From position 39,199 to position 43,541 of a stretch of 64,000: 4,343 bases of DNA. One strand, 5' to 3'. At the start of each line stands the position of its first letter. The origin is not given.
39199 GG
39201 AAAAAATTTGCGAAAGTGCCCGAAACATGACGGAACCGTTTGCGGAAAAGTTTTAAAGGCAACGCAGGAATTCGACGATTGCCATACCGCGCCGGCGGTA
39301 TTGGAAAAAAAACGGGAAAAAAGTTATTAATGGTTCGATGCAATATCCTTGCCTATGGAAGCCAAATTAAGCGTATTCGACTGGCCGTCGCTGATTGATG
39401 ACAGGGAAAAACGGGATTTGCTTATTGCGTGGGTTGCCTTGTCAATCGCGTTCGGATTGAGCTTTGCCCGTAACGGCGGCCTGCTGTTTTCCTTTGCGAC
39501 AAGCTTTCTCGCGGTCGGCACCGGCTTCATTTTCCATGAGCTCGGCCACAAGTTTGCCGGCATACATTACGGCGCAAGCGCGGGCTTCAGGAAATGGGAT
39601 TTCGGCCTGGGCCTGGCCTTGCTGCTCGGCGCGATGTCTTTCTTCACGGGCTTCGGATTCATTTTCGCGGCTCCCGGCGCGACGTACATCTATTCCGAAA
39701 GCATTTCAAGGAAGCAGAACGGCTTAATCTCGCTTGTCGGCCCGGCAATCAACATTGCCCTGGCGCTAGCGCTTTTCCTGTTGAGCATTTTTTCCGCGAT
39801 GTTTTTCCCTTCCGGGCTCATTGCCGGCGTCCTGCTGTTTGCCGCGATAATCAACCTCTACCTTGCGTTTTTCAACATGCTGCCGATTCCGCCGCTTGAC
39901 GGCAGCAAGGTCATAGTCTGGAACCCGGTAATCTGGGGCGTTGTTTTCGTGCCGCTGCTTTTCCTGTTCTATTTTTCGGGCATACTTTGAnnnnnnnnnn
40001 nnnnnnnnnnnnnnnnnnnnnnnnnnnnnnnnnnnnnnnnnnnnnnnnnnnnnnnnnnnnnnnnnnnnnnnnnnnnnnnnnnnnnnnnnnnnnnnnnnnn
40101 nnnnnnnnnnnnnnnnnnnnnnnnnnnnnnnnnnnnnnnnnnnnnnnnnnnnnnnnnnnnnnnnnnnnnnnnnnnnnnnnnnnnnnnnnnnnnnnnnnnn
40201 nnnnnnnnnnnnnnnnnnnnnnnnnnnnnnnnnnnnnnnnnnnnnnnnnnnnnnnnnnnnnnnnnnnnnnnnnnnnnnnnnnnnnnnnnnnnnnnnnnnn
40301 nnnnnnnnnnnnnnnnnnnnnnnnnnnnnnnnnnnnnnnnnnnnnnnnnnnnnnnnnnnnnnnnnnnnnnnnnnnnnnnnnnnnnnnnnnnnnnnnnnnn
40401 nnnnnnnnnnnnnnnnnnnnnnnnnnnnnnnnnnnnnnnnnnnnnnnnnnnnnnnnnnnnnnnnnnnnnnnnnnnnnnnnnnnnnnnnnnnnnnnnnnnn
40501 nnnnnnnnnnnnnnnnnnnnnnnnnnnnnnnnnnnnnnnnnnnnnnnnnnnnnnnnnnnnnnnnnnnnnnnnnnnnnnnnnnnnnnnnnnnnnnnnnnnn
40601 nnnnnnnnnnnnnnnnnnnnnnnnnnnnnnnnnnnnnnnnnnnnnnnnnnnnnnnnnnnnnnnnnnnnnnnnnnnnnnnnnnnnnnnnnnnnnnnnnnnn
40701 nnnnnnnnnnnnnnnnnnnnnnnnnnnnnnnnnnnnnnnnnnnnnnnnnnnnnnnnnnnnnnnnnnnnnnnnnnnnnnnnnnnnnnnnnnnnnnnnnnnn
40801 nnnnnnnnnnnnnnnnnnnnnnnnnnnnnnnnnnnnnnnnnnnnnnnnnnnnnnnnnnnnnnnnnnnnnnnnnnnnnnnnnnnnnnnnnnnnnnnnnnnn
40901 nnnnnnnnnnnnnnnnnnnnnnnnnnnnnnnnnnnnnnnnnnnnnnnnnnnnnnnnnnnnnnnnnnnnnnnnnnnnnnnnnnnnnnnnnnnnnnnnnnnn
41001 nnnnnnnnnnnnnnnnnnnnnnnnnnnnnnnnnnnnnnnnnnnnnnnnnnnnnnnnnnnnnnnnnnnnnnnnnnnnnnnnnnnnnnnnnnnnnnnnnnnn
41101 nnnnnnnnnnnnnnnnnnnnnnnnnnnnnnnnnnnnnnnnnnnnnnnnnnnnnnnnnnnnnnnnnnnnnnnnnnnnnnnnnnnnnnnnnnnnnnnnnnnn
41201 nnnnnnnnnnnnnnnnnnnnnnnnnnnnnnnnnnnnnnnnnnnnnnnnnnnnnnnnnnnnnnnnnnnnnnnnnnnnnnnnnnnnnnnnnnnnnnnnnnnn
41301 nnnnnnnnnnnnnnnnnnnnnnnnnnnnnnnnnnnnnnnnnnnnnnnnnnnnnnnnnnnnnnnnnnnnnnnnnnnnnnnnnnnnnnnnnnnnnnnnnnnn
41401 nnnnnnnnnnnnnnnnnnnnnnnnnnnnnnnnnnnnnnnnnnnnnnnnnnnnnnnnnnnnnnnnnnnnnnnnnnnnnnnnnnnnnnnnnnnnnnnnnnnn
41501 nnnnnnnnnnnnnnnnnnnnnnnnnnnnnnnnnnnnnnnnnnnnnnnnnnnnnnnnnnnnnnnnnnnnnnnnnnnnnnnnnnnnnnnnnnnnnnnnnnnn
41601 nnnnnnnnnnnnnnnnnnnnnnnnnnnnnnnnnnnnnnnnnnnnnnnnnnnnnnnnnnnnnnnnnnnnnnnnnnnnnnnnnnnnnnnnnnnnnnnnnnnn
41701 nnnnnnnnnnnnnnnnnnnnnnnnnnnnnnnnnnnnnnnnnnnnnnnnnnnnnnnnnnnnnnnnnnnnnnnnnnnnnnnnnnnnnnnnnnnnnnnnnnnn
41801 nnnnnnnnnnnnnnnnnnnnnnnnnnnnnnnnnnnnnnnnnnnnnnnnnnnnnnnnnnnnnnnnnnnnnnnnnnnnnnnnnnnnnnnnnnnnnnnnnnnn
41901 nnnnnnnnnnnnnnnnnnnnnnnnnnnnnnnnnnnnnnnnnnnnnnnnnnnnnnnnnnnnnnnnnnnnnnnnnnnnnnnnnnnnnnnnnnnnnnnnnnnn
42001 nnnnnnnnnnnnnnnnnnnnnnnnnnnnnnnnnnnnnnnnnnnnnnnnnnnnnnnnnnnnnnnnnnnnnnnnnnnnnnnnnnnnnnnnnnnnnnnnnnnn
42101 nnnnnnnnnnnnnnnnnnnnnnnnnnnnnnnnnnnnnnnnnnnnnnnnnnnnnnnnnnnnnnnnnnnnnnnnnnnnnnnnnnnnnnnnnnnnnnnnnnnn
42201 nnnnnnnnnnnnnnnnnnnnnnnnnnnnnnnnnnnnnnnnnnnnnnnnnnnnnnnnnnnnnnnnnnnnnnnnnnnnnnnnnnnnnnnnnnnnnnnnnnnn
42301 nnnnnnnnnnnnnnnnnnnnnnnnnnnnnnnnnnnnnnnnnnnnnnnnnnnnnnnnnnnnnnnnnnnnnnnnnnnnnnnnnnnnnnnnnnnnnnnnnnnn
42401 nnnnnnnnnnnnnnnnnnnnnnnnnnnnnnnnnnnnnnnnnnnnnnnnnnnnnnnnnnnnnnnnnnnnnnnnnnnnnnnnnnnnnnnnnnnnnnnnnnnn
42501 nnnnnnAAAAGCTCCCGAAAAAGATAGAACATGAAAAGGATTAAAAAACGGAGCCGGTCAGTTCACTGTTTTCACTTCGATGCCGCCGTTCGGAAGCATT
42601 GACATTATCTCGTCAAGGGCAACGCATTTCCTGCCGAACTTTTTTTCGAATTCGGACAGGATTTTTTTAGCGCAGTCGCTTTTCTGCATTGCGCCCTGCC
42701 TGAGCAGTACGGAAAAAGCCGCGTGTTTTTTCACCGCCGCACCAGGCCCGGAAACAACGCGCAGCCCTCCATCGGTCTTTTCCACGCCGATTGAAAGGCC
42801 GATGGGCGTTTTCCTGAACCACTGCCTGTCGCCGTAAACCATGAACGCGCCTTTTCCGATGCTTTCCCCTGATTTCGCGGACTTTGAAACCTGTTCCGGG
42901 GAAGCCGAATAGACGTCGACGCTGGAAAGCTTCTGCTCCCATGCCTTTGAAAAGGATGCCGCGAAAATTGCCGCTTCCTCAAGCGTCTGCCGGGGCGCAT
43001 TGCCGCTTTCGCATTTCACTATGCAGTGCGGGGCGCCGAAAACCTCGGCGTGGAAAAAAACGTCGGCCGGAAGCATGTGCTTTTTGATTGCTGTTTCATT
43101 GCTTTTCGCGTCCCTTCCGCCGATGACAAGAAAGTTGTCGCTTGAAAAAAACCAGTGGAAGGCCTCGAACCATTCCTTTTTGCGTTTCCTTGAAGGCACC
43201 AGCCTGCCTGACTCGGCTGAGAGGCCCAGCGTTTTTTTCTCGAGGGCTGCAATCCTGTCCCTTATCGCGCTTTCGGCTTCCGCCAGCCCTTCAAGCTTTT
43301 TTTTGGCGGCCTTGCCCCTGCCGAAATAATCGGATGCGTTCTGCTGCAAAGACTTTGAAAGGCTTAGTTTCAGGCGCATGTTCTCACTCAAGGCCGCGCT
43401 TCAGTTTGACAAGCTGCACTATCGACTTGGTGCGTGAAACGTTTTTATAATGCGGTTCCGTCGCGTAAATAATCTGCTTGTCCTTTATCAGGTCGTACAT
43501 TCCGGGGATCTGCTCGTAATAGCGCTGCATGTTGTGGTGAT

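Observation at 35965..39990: Second pilin-like gene block (six class III signal-peptide proteins) flanked by an ArsR-type membrane regulator and an M50 site-2 protease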

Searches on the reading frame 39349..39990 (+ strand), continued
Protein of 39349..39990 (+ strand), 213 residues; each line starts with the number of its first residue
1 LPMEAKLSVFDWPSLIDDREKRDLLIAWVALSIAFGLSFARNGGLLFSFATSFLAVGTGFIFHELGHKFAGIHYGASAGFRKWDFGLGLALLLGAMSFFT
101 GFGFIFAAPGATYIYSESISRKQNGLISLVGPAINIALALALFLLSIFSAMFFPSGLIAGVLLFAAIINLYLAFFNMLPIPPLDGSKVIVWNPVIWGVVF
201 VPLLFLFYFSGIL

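Call 47: find_encoding_contigs(protein=P0217, flank=5000, max_places=1)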
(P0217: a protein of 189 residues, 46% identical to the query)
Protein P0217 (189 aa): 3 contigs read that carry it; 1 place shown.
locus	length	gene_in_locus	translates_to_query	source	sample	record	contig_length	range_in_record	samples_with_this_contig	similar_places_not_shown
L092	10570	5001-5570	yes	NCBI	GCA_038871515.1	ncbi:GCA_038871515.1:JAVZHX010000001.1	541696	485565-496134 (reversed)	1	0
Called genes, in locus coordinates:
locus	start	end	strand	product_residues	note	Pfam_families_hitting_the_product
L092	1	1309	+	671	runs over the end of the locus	PF01751:Toprim, PF01131:Topoisom_bac, PF01396:Zn_ribbon_Top1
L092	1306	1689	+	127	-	PF00293:NUDIX, PF14815:NUDIX_4 (weak)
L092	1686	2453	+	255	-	PF05670:NFACT-R_1, PF18297:NFACT-R_2 (weak)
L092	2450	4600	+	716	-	PF02359:CDC48_N, PF02933:CDC48_2, PF13191:AAA_16 (weak), PF00004:AAA, PF05496:RuvB_N (weak), PF17862:AAA_lid_3, PF00004:AAA, PF17862:AAA_lid_3, +19 more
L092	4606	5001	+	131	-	-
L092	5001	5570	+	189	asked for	PF02163:Peptidase_M50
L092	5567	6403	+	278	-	PF01261:AP_endonuc_2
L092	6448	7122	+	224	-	-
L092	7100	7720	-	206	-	PF00551:Formyl_trans_N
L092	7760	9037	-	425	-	PF08245:Mur_ligase_M, PF02875:Mur_ligase_C, PF27239:FOL3_C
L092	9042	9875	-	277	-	PF00763:THF_DHG_CYH, PF02882:THF_DHG_CYH_C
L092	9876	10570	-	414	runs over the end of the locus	PF00464:SHMT, PF00155:Aminotran_1_2, PF01212:Beta_elim_lyase (weak)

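Call 49: list_cluster_members(proteins=[P0169, P0171])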
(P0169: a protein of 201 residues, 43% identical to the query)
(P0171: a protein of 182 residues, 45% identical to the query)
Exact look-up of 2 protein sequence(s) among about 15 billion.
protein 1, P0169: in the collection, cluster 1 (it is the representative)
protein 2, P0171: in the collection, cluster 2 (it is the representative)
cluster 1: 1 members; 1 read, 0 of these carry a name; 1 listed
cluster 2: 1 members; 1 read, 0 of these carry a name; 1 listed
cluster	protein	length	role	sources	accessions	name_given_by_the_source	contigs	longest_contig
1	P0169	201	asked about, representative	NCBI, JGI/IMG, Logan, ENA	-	-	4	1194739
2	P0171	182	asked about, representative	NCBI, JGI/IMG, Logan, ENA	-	-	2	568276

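Call 58: search_solved_structures(query=window:39355-39990:+, max_evalue=0.01, show_alignments=1)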
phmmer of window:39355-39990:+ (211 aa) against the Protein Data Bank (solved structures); distinct sequences matched with E-value up to 0.01: 0.

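Call 80: find_related_loci(query=A5, collection=metagenome_contigs, flank=6000)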
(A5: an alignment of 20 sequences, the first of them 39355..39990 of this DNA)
Query A5 (211 aa) in metagenome_contigs; peptide patterns used: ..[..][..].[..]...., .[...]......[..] (x = any residue, [..] = any of these).
600 stretches matched a pattern (row limit reached: there are more); 394 encode a relative of the query (tblastn E <= 1e-3); the best 80 are kept; 80 distinct loci.
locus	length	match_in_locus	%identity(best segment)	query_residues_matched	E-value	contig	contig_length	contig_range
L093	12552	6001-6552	47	16-201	7e-47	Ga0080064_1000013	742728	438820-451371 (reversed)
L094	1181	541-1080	42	14-197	6e-42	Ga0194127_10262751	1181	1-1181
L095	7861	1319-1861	44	17-198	7e-40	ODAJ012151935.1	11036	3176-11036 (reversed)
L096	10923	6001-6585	41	18-207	2e-39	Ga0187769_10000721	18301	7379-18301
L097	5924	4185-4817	41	9-205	4e-37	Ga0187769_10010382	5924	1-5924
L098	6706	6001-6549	40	15-204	2e-37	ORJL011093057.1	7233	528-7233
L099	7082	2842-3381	43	18-197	1e-35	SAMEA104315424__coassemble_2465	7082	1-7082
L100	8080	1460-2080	38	15-199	7e-33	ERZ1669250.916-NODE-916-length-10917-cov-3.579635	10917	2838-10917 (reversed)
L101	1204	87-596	41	15-194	1e-32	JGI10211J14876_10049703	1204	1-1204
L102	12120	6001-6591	39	14-190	1e-30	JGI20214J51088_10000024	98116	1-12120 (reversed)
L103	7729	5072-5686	40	18-210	5e-30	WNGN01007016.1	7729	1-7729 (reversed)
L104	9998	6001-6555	39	7-205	4e-30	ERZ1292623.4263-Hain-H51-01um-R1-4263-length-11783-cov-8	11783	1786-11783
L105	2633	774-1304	39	15-199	2e-29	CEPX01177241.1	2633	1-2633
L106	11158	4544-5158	39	18-210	3e-29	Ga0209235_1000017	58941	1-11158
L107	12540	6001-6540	40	15-194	6e-29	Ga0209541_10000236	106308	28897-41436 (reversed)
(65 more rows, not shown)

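Call 89: predict_structure(alignment_id=A5)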
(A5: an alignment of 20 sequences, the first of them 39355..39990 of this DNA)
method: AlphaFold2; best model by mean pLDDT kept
length: 211 residues; sequences in the alignment: 20
mean_pLDDT: 86.3   pTM: 0.83
mean pLDDT of the five models: 86.3, 86.1, 86.0, 83.4, 82.8
residues with pLDDT >= 90: 115; 70-90: 78; 50-70: 16; < 50: 2
segments of 3 or more residues with pLDDT < 50: none
pLDDT, mean of each block of 10 residues (from residue 1): 70 93 96 89 90 90 94 94 94 89 78 90 92 95 93 88 89 84 76 72 63 34
secondary structure, 60 per line:
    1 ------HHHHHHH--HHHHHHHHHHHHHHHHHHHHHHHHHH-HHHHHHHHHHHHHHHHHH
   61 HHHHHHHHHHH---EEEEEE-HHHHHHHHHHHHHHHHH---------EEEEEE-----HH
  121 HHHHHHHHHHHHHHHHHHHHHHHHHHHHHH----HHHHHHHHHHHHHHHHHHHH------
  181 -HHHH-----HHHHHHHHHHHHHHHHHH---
elements in order: H7-13 H16-41 H43-71 E75-80 H82-98 E108-113 H119-150 H155-174 H182-185 H191-208

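Call 91: fold_search(model_id=the predicted structure, library=pdb)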
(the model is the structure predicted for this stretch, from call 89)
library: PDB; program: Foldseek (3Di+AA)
matches with E <= 10: 94; with E <= 0.001: 0
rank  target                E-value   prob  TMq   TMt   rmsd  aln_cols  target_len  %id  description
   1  3b4r_A                8.6e-03  1.00  0.42  0.41   4.1       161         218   17  Site-2 Protease from Methanocaldococcus jannaschii (released 2008-01-15)
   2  3b4r_B                3.1e-02  1.00  0.44  0.43   7.7       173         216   18  Site-2 Protease from Methanocaldococcus jannaschii (released 2008-01-15)
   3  6os9_R                1.5e+00  0.06  0.20  0.16  19.5       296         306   10  human Neurotensin Receptor 1 (hNTSR1) - Gi1 Protein Complex in canonical conformation (C state) (released 2019-07-10)
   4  2o5v                  1.6e+00  0.10  0.21  0.14  15.0       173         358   11  Recombination mediator RecF (released 2007-02-06)
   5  6f7h_A                1.8e+00  0.05  0.16  0.14  17.7       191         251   15  Crystal structure of human AQP10 (released 2018-11-21)
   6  5z68_A                1.9e+00  0.07  0.19  0.13  14.9       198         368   12  Structure of the recombination mediator protein RecF-ATP in RecFOR pathway (released 2018-04-18)
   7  6gv1_A                2.2e+00  0.04  0.16  0.11  19.3       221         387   14  Crystal structure of E.coli Multidrug/H+ antiporter MdfA in outward open conformation with bound Fab fragment (released 2018-10-03)
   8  8ghj_B                2.5e+00  0.06  0.17  0.17  17.6       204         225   15  Crystal structure of human AQP2 T125M mutant (released 2023-09-20)
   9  2b6p                  2.7e+00  0.05  0.16  0.14  18.1       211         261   13  X-ray structure of lens Aquaporin-0 (AQP0) (lens MIP) in an open pore state (released 2005-12-06)
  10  5z69_B                2.7e+00  0.05  0.18  0.12  14.1       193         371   10  Structure of the recombination mediator protein RecF-ATPrS in RecFOR pathway (released 2018-10-17)
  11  1s3q_G                2.7e+00  0.04  0.15  0.18  17.3       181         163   10  Crystal structures of a novel open pore ferritin from the hyperthermophilic Archaeon Archaeoglobus fulgidus (released 2005-04-12)
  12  1yuz_B                3.1e+00  0.06  0.17  0.18  15.8       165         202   14  Partially Reduced State of Nigerythrin (released 2005-06-21)
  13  6f7h_D                3.1e+00  0.05  0.17  0.15  17.3       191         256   15  Crystal structure of human AQP10 (released 2018-11-21)
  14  8zxm_A                3.1e+00  0.03  0.14  0.08  15.9       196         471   12  Cryo-EM structure of human GLUT9 bound to urate (released 2025-04-16)
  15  7w6x                  3.2e+00  0.13  0.25  0.13   9.4       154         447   14  Crystal structure of E. coli RseP in complex with batimastat (released 2022-09-07)
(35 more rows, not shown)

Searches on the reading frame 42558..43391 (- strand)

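Call 10: search_protein_families(library=pfam, max_evalue=0.001, proteins=[window:42558-43391:-])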
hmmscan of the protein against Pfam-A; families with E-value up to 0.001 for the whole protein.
window:42558-43391:- (277 aa): 2 families
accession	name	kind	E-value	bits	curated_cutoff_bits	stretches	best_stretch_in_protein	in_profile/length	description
PF05670.18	NFACT-R_1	-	1.3e-34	119.5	29.8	1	78-187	2-112/112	NFACT protein RNA binding domain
PF18297.6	NFACT-R_2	-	8.1e-05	23.2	26.9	1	81-166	4-85/104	NFACT protein RNA binding domain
